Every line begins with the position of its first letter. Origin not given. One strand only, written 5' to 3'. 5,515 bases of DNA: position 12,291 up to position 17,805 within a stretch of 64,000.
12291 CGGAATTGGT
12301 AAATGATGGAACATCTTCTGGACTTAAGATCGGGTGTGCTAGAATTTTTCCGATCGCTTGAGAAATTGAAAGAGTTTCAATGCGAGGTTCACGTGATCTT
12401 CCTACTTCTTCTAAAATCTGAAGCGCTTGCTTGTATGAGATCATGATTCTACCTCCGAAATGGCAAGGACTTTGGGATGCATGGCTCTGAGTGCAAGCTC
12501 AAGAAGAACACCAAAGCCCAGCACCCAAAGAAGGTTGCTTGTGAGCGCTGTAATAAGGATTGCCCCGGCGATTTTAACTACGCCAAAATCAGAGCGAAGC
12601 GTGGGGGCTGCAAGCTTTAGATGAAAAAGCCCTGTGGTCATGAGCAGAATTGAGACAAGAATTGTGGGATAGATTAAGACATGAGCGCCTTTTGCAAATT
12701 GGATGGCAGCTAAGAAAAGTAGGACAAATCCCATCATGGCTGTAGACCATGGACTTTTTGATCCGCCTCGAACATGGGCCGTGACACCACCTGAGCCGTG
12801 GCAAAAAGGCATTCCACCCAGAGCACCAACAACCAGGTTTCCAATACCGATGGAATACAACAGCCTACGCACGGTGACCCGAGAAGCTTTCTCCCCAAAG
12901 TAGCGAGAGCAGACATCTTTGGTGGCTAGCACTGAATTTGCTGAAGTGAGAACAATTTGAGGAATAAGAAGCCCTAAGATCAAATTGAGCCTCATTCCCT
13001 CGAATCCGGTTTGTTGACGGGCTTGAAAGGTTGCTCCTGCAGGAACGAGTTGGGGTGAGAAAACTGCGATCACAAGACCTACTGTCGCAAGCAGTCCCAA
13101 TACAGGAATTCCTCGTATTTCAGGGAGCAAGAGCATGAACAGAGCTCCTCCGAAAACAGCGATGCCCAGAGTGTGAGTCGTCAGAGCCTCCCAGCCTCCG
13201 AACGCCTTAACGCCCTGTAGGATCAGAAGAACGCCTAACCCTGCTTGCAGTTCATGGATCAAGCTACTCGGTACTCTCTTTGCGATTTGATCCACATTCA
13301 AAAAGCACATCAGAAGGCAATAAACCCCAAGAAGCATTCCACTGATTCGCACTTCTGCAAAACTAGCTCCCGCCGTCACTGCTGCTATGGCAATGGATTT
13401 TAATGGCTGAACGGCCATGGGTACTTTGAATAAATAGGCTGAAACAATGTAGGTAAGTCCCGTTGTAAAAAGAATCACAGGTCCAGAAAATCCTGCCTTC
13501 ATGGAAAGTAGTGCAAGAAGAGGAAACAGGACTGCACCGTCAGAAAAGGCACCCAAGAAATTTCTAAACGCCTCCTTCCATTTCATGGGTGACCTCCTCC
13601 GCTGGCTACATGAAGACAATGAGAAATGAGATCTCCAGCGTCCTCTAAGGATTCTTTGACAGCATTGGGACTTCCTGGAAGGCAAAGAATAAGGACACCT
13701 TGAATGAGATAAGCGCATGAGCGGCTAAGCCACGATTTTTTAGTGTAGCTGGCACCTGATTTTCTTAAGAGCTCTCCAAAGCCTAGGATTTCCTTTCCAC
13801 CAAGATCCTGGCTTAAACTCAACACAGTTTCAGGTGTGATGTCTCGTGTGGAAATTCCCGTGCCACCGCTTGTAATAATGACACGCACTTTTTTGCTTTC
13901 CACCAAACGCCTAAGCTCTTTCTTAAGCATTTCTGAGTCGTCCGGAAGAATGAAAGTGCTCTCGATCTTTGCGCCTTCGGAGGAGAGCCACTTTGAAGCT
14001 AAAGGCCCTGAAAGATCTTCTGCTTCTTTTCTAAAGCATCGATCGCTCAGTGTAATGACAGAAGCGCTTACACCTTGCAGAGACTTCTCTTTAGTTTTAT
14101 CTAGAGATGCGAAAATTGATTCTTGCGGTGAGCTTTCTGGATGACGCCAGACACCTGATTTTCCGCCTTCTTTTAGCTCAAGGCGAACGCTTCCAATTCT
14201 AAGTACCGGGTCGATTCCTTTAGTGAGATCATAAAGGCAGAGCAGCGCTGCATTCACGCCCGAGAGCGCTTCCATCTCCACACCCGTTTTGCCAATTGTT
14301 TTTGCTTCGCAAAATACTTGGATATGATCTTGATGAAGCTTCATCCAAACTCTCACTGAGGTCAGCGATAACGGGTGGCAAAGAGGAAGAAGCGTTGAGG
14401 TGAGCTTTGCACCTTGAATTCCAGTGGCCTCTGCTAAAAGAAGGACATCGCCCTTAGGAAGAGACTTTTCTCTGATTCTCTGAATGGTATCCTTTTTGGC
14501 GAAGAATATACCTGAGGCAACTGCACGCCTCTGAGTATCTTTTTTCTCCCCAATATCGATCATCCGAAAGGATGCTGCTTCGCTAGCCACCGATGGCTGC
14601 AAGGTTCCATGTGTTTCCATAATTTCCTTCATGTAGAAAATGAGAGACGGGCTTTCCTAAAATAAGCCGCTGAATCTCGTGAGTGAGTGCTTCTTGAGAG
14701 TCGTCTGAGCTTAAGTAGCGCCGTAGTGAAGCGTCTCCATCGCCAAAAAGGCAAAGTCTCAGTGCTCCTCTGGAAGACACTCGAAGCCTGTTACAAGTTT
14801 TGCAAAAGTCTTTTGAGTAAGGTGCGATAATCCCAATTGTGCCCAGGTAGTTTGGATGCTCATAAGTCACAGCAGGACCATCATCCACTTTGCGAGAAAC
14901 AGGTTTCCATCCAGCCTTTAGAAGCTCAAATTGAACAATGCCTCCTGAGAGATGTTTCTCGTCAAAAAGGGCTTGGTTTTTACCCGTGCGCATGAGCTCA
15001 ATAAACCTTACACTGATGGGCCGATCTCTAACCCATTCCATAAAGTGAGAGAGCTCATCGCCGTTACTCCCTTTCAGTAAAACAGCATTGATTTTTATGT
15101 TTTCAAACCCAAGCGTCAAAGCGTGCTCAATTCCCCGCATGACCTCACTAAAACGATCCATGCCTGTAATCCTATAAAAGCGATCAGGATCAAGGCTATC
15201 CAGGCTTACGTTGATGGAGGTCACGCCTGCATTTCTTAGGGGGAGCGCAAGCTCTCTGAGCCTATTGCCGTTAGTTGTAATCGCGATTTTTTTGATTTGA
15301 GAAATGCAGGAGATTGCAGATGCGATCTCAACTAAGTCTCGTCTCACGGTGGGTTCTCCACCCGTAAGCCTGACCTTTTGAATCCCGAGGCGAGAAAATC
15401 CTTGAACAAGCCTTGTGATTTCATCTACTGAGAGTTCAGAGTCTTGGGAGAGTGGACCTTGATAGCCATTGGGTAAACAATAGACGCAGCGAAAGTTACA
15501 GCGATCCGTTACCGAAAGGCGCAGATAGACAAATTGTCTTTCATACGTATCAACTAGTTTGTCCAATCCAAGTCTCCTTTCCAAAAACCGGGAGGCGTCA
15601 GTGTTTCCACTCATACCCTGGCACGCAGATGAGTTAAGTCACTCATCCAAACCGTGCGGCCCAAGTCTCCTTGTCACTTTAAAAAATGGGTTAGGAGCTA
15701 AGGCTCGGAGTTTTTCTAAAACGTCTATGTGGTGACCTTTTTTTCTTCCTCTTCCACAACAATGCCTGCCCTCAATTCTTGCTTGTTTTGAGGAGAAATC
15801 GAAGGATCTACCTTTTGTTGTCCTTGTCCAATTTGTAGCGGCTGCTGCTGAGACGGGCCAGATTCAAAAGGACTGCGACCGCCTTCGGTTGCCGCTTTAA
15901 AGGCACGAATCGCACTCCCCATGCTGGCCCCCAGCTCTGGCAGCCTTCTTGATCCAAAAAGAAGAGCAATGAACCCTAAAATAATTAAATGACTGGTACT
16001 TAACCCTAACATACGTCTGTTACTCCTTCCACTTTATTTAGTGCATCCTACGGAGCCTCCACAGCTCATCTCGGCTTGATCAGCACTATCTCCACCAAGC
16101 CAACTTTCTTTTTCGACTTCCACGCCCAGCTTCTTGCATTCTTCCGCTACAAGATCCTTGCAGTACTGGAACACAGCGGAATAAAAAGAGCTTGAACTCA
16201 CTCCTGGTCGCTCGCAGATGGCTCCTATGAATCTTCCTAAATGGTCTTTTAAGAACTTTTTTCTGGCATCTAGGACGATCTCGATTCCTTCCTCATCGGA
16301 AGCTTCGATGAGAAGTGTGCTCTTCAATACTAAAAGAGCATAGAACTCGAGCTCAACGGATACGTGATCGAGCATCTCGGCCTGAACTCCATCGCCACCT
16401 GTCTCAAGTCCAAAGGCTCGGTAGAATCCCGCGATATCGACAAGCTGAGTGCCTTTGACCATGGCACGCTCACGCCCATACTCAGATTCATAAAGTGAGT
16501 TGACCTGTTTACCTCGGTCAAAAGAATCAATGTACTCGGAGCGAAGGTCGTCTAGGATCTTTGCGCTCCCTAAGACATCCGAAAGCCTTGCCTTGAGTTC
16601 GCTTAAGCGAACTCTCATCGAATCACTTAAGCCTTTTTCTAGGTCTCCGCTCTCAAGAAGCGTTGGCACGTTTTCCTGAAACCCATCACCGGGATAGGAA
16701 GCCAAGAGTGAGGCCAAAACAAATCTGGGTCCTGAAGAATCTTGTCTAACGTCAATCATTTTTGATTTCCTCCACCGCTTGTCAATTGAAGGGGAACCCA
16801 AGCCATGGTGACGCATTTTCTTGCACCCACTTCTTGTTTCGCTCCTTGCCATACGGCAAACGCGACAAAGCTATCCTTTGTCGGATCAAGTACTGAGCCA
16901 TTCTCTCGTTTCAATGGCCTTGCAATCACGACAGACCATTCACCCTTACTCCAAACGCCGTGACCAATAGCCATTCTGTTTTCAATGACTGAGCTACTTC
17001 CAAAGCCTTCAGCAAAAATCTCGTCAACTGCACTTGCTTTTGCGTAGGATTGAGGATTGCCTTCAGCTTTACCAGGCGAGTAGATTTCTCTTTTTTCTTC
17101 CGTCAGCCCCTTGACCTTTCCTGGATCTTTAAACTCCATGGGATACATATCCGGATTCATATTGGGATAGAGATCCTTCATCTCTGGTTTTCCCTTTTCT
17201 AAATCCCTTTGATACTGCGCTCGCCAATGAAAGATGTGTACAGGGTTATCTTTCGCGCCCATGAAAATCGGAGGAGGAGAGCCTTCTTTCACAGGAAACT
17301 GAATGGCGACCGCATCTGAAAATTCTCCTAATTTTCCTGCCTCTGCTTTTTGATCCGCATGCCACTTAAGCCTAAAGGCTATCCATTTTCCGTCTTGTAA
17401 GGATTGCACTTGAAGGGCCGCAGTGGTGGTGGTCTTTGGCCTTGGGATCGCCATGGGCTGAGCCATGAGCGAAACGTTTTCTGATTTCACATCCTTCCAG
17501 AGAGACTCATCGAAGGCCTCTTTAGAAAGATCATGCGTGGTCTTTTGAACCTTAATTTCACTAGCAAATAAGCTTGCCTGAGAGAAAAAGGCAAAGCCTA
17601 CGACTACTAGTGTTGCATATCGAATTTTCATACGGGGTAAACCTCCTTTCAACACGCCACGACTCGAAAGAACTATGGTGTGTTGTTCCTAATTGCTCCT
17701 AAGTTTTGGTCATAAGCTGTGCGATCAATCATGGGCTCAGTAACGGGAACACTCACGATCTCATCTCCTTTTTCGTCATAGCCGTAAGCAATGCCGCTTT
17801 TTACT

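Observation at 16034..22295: Periplasmic NXR-lineage molybdoenzyme in a denitrification-like context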

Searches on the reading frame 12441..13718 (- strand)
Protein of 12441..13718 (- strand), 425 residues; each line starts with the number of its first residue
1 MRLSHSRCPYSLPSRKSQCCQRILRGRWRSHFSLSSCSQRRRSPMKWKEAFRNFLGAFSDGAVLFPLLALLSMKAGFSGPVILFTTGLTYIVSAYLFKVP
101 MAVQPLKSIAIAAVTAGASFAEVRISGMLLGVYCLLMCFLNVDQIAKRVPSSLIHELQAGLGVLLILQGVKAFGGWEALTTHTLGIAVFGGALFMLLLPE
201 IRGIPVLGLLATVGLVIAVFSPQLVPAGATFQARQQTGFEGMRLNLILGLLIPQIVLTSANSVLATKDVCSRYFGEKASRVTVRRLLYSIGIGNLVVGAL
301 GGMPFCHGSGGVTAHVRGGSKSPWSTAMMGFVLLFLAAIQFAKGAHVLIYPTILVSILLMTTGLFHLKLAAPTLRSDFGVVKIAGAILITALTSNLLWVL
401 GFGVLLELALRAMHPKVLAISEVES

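Call 9: search_protein_families(library=pfam, proteins=[window:12441-13718:-], max_evalue=0.001)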
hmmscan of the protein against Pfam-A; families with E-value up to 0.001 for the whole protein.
window:12441-13718:- (425 aa): 2 families
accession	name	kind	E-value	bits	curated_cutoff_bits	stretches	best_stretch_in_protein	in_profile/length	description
PF16983.11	MFS_MOT1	-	1.2e-26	93.6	30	2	250-364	5-109/111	Molybdate transporter of MFS superfamily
PF00916.26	Sulfate_transp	-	3e-05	23.4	23.2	0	102-183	74-144/380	Sulfate permease family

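Call 71: search_protein_families(library=ncbifam, proteins=[window:12441-13718:-], max_evalue=0.001)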
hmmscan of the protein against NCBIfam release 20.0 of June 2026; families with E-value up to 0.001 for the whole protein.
window:12441-13718:- (425 aa): 0 families

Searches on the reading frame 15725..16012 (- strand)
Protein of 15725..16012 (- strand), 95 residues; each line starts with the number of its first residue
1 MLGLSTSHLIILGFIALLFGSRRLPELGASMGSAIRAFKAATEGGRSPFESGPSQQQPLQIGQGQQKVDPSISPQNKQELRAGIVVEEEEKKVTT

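Call 4: search_protein_families(library=pfam, proteins=[window:15725-16012:-], max_evalue=0.01)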
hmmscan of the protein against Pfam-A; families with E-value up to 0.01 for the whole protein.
window:15725-16012:- (95 aa): 1 family
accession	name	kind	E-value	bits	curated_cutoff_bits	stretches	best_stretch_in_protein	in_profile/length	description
PF02416.21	TatA_B_E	-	2.2e-11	43.3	21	1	5-45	2-43/53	mttA/Hcf106 family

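Call 5: search_protein_families(library=ncbifam, proteins=[window:15725-16012:-], max_evalue=0.01)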
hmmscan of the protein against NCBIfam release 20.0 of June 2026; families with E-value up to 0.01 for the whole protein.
window:15725-16012:- (95 aa): 16 families
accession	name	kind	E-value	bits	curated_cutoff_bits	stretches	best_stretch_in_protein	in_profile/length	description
TIGR01411.1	tatAE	subfamily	4.6e-13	48.5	53.9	1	7-44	5-43/47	twin-arginine translocase TatA/TatE family subunit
NF011430.0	PRK14861.1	subfamily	1.7e-09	37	62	1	4-44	5-46/61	twin arginine translocase protein A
NF002813.0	PRK02958.1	equivalog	6e-09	35.9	83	1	1-57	1-50/73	Sec-independent protein translocase subunit TatA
NF011429.0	PRK14857.1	equivalog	3.6e-08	33.7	77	1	8-52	10-55/91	TatA/E family twin arginine-targeting protein translocase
NF002448.0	PRK01614.1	equivalog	3.1e-07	30.6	83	1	1-43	1-44/85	Sec-independent protein translocase subunit TatA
NF002960.0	PRK03625.1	equivalog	5.2e-07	29.9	92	1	6-43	6-44/67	twin-arginine translocase subunit TatE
NF003396.0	PRK04598.1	equivalog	2e-06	28.1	121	1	3-69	3-71/81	Sec-independent protein translocase subunit TatA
NF001681.0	PRK00442.1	equivalog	2.2e-06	28.4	102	1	9-67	10-72/92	twin-arginine translocase TatA/TatE family subunit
NF001854.0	PRK00575.1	equivalog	2.3e-06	28.2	72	1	4-50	4-51/94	Sec-independent protein translocase subunit TatA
NF002402.0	PRK01470.1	equivalog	4.4e-06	26.2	71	1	2-41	1-41/53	twin arginine translocase protein A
NF002500.0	PRK01833.1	equivalog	4.5e-06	26.9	115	1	3-43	3-44/74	Sec-independent protein translocase subunit TatA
NF047942.1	TatA_Rickett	exception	3.4e-05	23.4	90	1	3-40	2-40/45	twin-arginine translocase TatA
NF002922.0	PRK03554.1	equivalog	9e-05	22.9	125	1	3-42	3-43/89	Sec-independent protein translocase subunit TatA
NF002377.0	PRK01371.1-4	equivalog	0.00012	22.4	96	1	1-43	1-44/119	sec-independent translocase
NF003393.0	PRK04561.1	equivalog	0.00025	20.9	104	1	7-46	7-47/75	twin arginine translocase protein A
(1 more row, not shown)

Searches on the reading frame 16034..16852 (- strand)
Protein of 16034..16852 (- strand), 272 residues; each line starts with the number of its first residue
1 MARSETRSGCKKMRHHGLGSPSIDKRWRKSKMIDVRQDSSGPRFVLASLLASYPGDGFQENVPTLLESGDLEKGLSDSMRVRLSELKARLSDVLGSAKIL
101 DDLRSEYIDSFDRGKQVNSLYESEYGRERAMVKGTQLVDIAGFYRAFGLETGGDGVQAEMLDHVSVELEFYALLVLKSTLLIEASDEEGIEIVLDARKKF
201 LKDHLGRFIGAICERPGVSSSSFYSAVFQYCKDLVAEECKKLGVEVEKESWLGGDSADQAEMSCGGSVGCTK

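Call 4: search_protein_families(library=pfam, proteins=[window:16034-16852:-], max_evalue=0.01)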
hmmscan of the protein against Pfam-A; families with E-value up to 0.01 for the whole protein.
window:16034-16852:- (272 aa): 1 family
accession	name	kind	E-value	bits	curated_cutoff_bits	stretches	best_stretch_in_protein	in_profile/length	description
PF02613.20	Nitrate_red_del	-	6.3e-16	59.1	22.2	1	78-213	7-135/136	Nitrate reductase delta subunit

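Call 5: search_protein_families(library=ncbifam, proteins=[window:16034-16852:-], max_evalue=0.01)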
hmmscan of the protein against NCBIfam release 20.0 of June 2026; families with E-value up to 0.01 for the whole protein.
window:16034-16852:- (272 aa): 4 families
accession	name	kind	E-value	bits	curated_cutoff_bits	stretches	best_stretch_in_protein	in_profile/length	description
TIGR03482.1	DMSO_red_II_cha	subfamily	1.4e-16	61.1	152.3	1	74-245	28-195/197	DMSO reductase family type II enzyme chaperone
NF042981.1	EthbenzDh_ebdD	equivalog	1.1e-07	31.8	360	1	48-238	27-211/222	ethylbenzene dehydrogenase subunit delta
TIGR00684.1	narJ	equivalog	1.4e-05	25.1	59.35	1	48-178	1-118/152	nitrate reductase molybdenum cofactor assembly chaperone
NF003442.0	PRK04976.1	equivalog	1.8e-05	24.8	132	1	81-242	55-208/211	molecular chaperone TorD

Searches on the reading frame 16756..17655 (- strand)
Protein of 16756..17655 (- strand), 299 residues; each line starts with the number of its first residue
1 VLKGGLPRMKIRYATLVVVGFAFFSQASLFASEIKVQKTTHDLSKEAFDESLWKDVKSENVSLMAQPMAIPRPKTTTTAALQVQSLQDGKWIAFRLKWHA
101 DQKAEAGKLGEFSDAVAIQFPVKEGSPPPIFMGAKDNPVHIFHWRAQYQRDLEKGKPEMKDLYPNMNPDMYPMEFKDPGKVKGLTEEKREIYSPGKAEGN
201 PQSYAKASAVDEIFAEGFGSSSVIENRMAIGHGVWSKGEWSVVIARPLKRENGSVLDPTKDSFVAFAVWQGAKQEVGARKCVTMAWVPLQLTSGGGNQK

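Call 4: search_protein_families(library=pfam, proteins=[window:16756-17655:-], max_evalue=0.01)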
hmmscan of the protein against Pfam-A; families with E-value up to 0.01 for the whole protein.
window:16756-17655:- (299 aa): 1 family
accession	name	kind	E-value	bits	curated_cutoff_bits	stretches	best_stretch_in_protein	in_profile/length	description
PF09459.16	EB_dh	-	4.1e-30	106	33.3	1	51-280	2-235/236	Ethylbenzene dehydrogenase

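Call 5: search_protein_families(library=ncbifam, proteins=[window:16756-17655:-], max_evalue=0.01)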
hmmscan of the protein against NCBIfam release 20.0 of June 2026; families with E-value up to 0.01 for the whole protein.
window:16756-17655:- (299 aa): 3 families
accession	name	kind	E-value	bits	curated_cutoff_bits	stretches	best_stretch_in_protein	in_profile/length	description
TIGR03477.1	DMSO_red_II_gam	subfamily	3.3e-42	144.2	169.85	2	37-148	4-117/206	DMSO reductase family type II enzyme, heme b subunit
NF042980.1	EthbenzDh_ebdC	equivalog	1.7e-21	76.7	400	2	51-152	19-128/214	ethylbenzene dehydrogenase subunit gamma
TIGR03154.1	sulfolob_CbsA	equivalog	2e-09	36.8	468.4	2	27-125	33-123/465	cytochrome b558/566 subunit A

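Call 27: search_solved_structures(query=window:16756-17655:-, max_evalue=0.01, show_alignments=3)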
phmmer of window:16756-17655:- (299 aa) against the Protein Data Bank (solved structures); distinct sequences matched with E-value up to 0.01: 2.
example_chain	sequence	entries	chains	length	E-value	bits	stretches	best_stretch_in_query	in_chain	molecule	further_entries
7b04_C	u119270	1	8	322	9e-22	80.8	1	50-291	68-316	Nitrite oxidoreductase subunit C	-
2ivf_C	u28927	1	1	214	8.2e-14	54.7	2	80-151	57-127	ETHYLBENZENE DEHYDROGENASE GAMMA-SUBUNIT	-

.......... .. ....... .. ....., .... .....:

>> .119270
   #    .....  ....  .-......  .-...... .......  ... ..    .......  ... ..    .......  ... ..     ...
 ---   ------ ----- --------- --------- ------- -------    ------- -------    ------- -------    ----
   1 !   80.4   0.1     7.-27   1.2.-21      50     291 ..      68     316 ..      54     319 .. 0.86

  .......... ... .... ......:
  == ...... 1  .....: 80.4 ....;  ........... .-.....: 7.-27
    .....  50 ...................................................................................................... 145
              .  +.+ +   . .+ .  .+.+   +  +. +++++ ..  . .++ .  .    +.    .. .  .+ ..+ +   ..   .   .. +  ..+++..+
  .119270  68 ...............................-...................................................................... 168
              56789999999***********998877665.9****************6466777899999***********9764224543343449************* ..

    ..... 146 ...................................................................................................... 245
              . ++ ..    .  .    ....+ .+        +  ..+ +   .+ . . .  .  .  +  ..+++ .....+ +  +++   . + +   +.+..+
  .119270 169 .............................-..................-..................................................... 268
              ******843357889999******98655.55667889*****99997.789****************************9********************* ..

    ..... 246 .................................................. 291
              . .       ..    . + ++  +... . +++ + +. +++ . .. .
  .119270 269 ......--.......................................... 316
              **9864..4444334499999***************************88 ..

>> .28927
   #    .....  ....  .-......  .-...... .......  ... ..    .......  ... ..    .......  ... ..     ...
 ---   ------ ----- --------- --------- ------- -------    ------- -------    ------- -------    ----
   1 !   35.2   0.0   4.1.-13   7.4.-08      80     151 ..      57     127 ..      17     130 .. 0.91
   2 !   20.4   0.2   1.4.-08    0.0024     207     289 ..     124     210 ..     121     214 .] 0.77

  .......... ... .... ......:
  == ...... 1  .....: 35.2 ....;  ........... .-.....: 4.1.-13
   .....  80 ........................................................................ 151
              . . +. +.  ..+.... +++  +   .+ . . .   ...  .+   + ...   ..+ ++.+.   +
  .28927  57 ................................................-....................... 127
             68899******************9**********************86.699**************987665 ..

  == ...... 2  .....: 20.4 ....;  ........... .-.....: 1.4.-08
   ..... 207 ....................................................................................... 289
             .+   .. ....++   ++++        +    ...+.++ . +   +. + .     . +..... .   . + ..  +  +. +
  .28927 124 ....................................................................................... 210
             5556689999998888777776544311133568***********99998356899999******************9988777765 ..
